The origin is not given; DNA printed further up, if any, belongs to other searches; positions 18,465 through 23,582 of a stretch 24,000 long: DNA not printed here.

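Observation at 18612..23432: Origin-binding head, primase-polymerase, SF3-like NTPase, proofreading exonuclease and PolA in one 1606-aa chain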

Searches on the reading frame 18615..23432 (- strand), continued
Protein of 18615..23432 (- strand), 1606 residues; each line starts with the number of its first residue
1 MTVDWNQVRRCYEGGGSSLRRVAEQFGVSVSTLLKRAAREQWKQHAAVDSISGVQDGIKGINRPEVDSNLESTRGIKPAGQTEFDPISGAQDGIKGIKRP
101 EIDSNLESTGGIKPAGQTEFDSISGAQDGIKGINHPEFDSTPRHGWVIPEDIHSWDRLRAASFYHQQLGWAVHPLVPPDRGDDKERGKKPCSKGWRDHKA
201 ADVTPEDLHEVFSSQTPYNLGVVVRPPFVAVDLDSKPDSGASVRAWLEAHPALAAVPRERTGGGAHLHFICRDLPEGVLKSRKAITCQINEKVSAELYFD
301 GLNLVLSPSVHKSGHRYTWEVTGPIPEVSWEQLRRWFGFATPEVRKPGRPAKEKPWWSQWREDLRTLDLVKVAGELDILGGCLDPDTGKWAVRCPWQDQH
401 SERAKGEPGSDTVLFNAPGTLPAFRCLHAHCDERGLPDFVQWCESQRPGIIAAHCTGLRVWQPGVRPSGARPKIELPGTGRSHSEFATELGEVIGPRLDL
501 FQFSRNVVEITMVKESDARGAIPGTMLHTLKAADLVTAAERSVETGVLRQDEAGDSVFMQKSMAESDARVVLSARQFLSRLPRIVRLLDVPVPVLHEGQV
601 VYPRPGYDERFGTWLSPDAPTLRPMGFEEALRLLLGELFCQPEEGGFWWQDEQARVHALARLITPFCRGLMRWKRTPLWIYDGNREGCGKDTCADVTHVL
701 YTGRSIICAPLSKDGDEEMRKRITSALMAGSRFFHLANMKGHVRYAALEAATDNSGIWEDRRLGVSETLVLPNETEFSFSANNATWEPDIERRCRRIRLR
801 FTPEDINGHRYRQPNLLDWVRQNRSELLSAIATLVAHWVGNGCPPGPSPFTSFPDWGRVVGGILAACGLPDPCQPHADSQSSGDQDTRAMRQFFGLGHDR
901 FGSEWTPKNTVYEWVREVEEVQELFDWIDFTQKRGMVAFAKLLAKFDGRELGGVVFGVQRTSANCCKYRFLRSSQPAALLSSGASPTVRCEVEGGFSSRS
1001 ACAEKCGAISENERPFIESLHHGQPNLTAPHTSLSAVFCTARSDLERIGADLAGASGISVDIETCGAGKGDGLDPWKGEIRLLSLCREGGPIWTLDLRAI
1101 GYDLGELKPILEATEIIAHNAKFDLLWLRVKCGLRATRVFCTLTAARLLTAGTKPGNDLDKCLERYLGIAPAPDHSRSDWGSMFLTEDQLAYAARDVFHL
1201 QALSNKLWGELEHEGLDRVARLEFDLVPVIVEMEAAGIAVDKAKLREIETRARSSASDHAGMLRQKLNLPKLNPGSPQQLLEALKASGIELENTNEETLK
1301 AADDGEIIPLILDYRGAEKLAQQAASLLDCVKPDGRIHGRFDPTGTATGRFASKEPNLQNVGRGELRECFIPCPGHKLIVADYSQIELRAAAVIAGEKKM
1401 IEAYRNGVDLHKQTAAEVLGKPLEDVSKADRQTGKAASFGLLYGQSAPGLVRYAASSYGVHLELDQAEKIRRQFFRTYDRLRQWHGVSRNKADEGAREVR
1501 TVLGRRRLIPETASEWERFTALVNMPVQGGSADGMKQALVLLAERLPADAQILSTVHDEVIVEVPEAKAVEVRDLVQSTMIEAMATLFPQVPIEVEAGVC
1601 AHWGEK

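Call 11: find_homologous_proteins(query=window:18615-23432:-, max_evalue=1e-10)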
Query window:18615-23432:- (1606 aa): 267 proteins with E <= 1e-10 among 8000 candidates; the best 120 are listed.
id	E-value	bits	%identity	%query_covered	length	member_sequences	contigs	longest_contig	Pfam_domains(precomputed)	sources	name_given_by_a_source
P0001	0.0e+0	3283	95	91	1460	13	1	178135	PF01612.27,PF09250.17,PF00476.27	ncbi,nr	ncbi:MAG: Ribonuclease D [Prosthecobacter sp.]|nr:Ribonuclease D [Prosthecobacter sp.]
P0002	0.0e+0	3160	84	100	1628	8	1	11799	PF01612.27,PF09250.17,PF00476.27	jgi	jgi:DNA polymerase I-like protein with 3'-5' exonuclease and polymerase domains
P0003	0.0e+0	2801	74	100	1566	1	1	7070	PF01612.27,PF09250.17,PF00476.27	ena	-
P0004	0.0e+0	2503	73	91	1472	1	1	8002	PF01612.27,PF09250.17,PF00476.27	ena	-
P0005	0.0e+0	2280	62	100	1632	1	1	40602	PF01612.27,PF09250.17,PF00476.27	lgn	-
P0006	0.0e+0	2267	67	91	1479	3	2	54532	PF01612.27,PF09250.17,PF00476.27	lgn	-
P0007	0.0e+0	2247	61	100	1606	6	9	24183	PF01612.27,PF09250.17,PF00476.27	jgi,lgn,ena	-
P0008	0.0e+0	2233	65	92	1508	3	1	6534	PF01612.27,PF09250.17,PF00476.27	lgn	-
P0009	0.0e+0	2233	66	91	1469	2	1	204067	PF01612.27,PF09250.17,PF00476.27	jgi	jgi:DNA polymerase-1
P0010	0.0e+0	2228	61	100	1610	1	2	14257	PF01612.27,PF09250.17,PF00476.27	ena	-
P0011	0.0e+0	2223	66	91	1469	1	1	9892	PF01612.27,PF09250.17,PF00476.27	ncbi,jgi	jgi:DNA polymerase-1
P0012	0.0e+0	2219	62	100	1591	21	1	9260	PF01612.27,PF09250.17,PF08281.19,PF00476.27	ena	-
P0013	0.0e+0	2217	66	91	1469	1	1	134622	PF01612.27,PF09250.17,PF00476.27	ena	-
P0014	0.0e+0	2215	65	91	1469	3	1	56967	PF01612.27,PF09250.17,PF00476.27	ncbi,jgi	jgi:DNA polymerase-1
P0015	0.0e+0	2210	65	91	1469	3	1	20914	PF01612.27,PF09250.17,PF00476.27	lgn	-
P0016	0.0e+0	2205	66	91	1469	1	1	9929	PF01612.27,PF09250.17,PF00476.27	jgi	jgi:DNA polymerase-1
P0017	0.0e+0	2200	65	91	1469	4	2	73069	PF01612.27,PF09250.17,PF00476.27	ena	-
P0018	0.0e+0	2200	65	91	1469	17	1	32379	PF01612.27,PF09250.17,PF00476.27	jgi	jgi:DNA polymerase-1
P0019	0.0e+0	2196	60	100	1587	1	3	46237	PF01612.27,PF09250.17,PF00476.27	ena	-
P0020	0.0e+0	2196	65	91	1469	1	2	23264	PF01612.27,PF09250.17,PF00476.27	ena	-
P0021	0.0e+0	2194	65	91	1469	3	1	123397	PF01612.27,PF09250.17,PF00476.27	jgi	jgi:DNA polymerase I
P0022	0.0e+0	2193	65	91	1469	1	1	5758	PF01612.27,PF09250.17,PF00476.27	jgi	-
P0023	0.0e+0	2191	64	91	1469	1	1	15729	PF01612.27,PF09250.17,PF00476.27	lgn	-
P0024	0.0e+0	2191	65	91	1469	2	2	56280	PF01612.27,PF09250.17,PF00476.27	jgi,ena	jgi:DNA polymerase-1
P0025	0.0e+0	2190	65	91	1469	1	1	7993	PF01612.27,PF09250.17,PF00476.27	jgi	jgi:DNA polymerase-1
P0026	0.0e+0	2189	65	91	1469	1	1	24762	PF01612.27,PF09250.17,PF00476.27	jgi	jgi:DNA polymerase-1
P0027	0.0e+0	2187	65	91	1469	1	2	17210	PF01612.27,PF09250.17,PF00476.27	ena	-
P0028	0.0e+0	2184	65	91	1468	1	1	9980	PF01612.27,PF09250.17,PF00476.27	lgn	-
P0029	0.0e+0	2177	64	91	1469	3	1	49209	PF01612.27,PF09250.17,PF00476.27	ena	-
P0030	0.0e+0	2175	64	91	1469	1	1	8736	PF01612.27,PF09250.17,PF00476.27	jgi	jgi:DNA polymerase-1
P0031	0.0e+0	2174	64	91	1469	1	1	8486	PF01612.27,PF09250.17,PF00476.27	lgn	-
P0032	0.0e+0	2171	64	91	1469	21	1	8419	PF01612.27,PF09250.17,PF00476.27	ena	-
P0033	0.0e+0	2171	64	91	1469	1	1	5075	PF01612.27,PF09250.17,PF00476.27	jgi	jgi:DNA polymerase-1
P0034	0.0e+0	2171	64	91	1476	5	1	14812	PF01612.27,PF09250.17,PF00476.27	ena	-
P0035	0.0e+0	2169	64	91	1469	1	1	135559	PF01612.27,PF09250.17,PF00476.27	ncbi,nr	ncbi:MAG: bifunctional DNA primase/polymerase [Verrucomicrobia bacterium]|nr:bifunctional DNA primas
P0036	0.0e+0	2169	64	91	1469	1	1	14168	PF01612.27,PF09250.17,PF00476.27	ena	-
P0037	0.0e+0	2168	65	91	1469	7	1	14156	PF01612.27,PF09250.17,PF00476.27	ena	-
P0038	0.0e+0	2166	65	91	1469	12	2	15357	PF01612.27,PF09250.17,PF00476.27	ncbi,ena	-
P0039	0.0e+0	2165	64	91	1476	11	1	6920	PF01612.27,PF09250.17,PF00476.27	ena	-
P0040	0.0e+0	2165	65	91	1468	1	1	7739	PF01612.27,PF09250.17,PF00476.27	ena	-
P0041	0.0e+0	2163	65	91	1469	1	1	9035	PF01612.27,PF09250.17,PF00476.27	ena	-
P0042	0.0e+0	2161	64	91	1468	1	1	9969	PF01612.27,PF09250.17,PF00476.27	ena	-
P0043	0.0e+0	2156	64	91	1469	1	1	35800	PF01612.27,PF09250.17,PF00476.27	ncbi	-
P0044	0.0e+0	2156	64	91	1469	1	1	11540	PF01612.27,PF09250.17,PF00476.27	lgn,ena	-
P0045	0.0e+0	2156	64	91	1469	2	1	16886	PF01612.27,PF09250.17,PF00476.27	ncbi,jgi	jgi:DNA polymerase-1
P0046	0.0e+0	2152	64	91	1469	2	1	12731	PF01612.27,PF09250.17,PF00476.27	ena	-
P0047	0.0e+0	2152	64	91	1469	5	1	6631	PF01612.27,PF09250.17,PF00476.27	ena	-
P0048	0.0e+0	2141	64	91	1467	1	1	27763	PF01612.27,PF09250.17,PF00476.27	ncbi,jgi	jgi:DNA polymerase-1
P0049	0.0e+0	2131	62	91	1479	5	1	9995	PF01612.27,PF09250.17,PF00476.27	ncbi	-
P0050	0.0e+0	2119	63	91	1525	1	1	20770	PF01612.27,PF09250.17,PF00476.27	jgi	jgi:DNA polymerase-1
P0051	0.0e+0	2117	63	91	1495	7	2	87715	PF01612.27,PF09250.17,PF00476.27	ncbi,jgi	jgi:DNA polymerase-1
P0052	0.0e+0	2117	63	91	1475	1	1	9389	PF01612.27,PF09250.17,PF00476.27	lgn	-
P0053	0.0e+0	2115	63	91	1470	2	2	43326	PF01612.27,PF09250.17,PF00476.27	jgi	jgi:DNA polymerase-1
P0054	0.0e+0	2110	63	91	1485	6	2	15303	PF01612.27,PF09250.17,PF00476.27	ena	-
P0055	0.0e+0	2106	59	100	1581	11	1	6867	PF01612.27,PF09250.17,PF00476.27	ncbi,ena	-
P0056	0.0e+0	2100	63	91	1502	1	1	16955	PF01612.27,PF09250.17,PF00476.27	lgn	-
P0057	0.0e+0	2099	63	91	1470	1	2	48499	PF01612.27,PF09250.17,PF00476.27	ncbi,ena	-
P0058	0.0e+0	2091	62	91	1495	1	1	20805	PF01612.27,PF09250.17,PF00476.27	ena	-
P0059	0.0e+0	2081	62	91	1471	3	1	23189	PF01612.27,PF09250.17,PF00476.27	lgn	-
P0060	0.0e+0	2071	61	91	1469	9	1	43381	PF01612.27,PF09250.17,PF00476.27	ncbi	-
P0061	0.0e+0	2070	62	91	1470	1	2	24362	PF01612.27,PF09250.17,PF00476.27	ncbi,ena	-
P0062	0.0e+0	2063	61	91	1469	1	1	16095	PF01612.27,PF09250.17,PF00476.27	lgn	-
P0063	0.0e+0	2062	58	100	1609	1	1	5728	PF01612.27,PF09250.17,PF00476.27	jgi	jgi:DNA polymerase I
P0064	0.0e+0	2055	61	91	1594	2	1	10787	PF01612.27,PF09250.17,PF00476.27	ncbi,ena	-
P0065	0.0e+0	2049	58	100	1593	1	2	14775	PF01612.27,PF09250.17,PF00476.27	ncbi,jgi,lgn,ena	jgi:DNA polymerase-1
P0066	0.0e+0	2032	60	81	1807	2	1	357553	PF01612.27,PF09250.17,PF00476.27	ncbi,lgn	-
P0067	0.0e+0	2026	60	91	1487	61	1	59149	PF01612.27,PF09250.17,PF00476.27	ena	-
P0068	0.0e+0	2020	61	91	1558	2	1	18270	PF01612.27,PF09250.17,PF00476.27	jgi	-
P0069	0.0e+0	2005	60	91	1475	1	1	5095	PF01612.27,PF09250.17,PF00476.27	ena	-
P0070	0.0e+0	1958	59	91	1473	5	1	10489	PF01612.27,PF09250.17,PF00476.27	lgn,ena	-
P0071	0.0e+0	1948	62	91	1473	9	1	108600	PF01612.27,PF09250.17,PF00476.27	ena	-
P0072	0.0e+0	1945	62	91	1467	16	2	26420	PF01612.27,PF09250.17,PF00476.27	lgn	-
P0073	0.0e+0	1927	61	91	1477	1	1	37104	PF01612.27,PF09250.17,PF00476.27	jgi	jgi:DNA polymerase I-like protein with 3'-5' exonuclease and polymerase domains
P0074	0.0e+0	1924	60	91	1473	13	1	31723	PF01612.27,PF09250.17,PF00476.27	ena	-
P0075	0.0e+0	1923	61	91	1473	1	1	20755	PF01612.27,PF09250.17,PF00476.27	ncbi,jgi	jgi:DNA polymerase-1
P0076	0.0e+0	1886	60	91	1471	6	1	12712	PF01612.27,PF09250.17,PF00476.27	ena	-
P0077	0.0e+0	1883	59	91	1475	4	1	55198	PF01612.27,PF09250.17,PF00476.27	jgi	jgi:DNA polymerase I-like protein with 3'-5' exonuclease and polymerase domains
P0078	0.0e+0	1878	56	100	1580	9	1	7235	PF01612.27,PF09250.17,PF00476.27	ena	-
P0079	0.0e+0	1873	59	91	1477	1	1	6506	PF01612.27,PF09250.17,PF00476.27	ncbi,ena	-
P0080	0.0e+0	1862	54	100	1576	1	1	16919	PF01612.27,PF09250.17,PF00476.27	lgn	-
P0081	0.0e+0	1859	53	100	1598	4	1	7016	PF01612.27,PF09250.17,PF00476.27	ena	-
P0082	0.0e+0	1849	56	91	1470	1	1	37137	PF01612.27,PF09250.17,PF00476.27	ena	-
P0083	0.0e+0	1845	59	91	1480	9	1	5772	PF01612.27,PF09250.17,PF00476.27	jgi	jgi:DNA polymerase I-like protein with 3'-5' exonuclease and polymerase domains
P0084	0.0e+0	1835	58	91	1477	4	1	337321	PF01612.27,PF09250.17,PF00476.27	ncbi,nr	ncbi:MAG: bifunctional DNA primase/polymerase [Verrucomicrobiaceae bacterium]|nr:bifunctional DNA pr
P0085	0.0e+0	1834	58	91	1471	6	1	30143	PF01612.27,PF09250.17,PF00476.27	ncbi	-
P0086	0.0e+0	1818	60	84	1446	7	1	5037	PF01612.27,PF09250.17,PF00476.27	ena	-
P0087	0.0e+0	1807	57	91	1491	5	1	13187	PF01612.27,PF09250.17,PF00476.27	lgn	-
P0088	0.0e+0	1775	65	74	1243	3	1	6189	PF01612.27,PF09250.17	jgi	jgi:hypothetical protein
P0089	0.0e+0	1765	51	100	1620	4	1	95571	PF01612.27,PF09250.17,PF00476.27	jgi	jgi:DNA polymerase I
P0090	0.0e+0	1748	51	100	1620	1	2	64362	PF01612.27,PF09250.17,PF00476.27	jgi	jgi:DNA polymerase-1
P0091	0.0e+0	1743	55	91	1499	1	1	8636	PF01612.27,PF09250.17,PF00476.27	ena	-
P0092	0.0e+0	1728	51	100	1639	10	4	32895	PF01612.27,PF09250.17,PF00476.27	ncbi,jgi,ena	jgi:DNA polymerase-1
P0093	0.0e+0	1728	50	100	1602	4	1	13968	PF01612.27,PF09250.17,PF00476.27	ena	-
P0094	0.0e+0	1701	54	91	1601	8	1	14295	PF01612.27,PF09250.17,PF00476.27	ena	-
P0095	0.0e+0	1695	51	100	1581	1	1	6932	PF01612.27,PF09250.17,PF00476.27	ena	-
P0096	0.0e+0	1695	52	100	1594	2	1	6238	PF01612.27,PF09250.17,PF00476.27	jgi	jgi:DNA polymerase-1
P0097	0.0e+0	1695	53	91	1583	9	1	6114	PF01612.27,PF09250.17,PF00476.27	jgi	jgi:DNA polymerase-1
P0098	0.0e+0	1692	54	91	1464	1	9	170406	PF01612.27,PF09250.17,PF00476.27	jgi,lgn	-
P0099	0.0e+0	1691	54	91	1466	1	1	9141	PF01612.27,PF09250.17,PF00476.27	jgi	jgi:DNA polymerase-1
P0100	0.0e+0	1690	51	100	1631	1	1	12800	PF01612.27,PF09250.17,PF00476.27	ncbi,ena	-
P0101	0.0e+0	1685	54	91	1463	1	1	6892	PF01612.27,PF09250.17,PF00476.27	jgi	jgi:DNA polymerase I-like protein with 3'-5' exonuclease and polymerase domains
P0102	0.0e+0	1680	65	70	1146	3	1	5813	PF01612.27,PF09250.17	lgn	-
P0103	0.0e+0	1675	54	91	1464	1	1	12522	PF01612.27,PF09250.17,PF00476.27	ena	-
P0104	0.0e+0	1666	53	91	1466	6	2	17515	PF01612.27,PF09250.17,PF00476.27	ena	-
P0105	0.0e+0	1663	50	51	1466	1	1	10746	PF01612.27,PF09250.17,PF00476.27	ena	-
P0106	0.0e+0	1663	54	91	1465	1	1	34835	PF01612.27,PF09250.17,PF00476.27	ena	-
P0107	0.0e+0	1661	50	100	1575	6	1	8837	PF01612.27,PF09250.17,PF00476.27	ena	-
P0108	0.0e+0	1658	50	100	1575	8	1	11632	PF01612.27,PF09250.17,PF00476.27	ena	-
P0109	0.0e+0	1648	53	91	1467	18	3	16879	PF01612.27,PF09250.17,PF00476.27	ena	-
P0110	0.0e+0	1640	53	91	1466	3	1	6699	PF01612.27,PF09250.17,PF00476.27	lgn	-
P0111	0.0e+0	1639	52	91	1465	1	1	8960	PF01612.27,PF09250.17,PF00476.27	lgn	-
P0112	0.0e+0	1636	53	91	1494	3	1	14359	PF01612.27,PF09250.17,PF00476.27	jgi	-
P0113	0.0e+0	1633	53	91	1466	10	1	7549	PF01612.27,PF09250.17,PF00476.27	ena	-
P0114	0.0e+0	1625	53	91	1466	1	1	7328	PF01612.27,PF09250.17,PF00476.27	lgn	-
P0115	0.0e+0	1617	57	83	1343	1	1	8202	PF01612.27,PF00476.27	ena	-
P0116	0.0e+0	1613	51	92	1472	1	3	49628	PF01612.27,PF09250.17,PF00476.27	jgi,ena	-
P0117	0.0e+0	1610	51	93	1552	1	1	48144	PF01612.27,PF09250.17,PF00476.27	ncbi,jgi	jgi:DNA polymerase-1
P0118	0.0e+0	1607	52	91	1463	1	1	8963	PF01612.27,PF09250.17,PF00476.27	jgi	jgi:DNA polymerase I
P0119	0.0e+0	1594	50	91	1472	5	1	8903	PF01612.27,PF09250.17,PF00476.27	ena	-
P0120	0.0e+0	1580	51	91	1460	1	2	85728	PF01612.27,PF09250.17,PF00476.27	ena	-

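Call 19: find_encoding_contigs(protein=P0001, flank=10000, max_places=3)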
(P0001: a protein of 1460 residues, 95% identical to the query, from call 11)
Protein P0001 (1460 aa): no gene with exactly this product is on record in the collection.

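Call 20: find_encoding_contigs(protein=P0009, flank=10000, max_places=3)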
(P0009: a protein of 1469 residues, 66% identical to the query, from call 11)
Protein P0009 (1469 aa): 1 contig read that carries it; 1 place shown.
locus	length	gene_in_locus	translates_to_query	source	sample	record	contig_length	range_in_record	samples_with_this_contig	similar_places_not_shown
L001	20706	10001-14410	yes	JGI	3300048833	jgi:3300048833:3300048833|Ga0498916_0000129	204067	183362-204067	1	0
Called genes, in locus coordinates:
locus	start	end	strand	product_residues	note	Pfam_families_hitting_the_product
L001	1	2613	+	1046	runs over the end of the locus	PF04851:ResIII, PF00270:DEAD (weak)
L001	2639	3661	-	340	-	PF00072:Response_reg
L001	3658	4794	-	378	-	PF13646:HEAT_2 (weak), PF02518:HATPase_c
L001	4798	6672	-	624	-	PF02463:SMC_N (faint), PF13476:AAA_23, PF13304:AAA_21 (faint)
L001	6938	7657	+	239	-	-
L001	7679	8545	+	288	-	PF12705:PDDEXK_1 (weak)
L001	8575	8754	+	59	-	-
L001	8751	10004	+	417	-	PF05970:PIF1, PF01443:Viral_helicase1 (faint), PF13401:AAA_22 (weak), PF13604:AAA_30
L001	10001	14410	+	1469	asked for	PF09250:Prim-Pol, PF01612:DNA_pol_A_exo1, PF00476:DNA_pol_A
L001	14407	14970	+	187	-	-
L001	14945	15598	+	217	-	-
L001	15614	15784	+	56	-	-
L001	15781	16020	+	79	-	-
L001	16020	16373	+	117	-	-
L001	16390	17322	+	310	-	PF01073:3Beta_HSD, PF01370:Epimerase, PF02719:Polysacc_synt_2 (faint), PF04321:RmlD_sub_bind, PF07993:NAD_binding_4 (faint), PF16363:GDP_Man_Dehyd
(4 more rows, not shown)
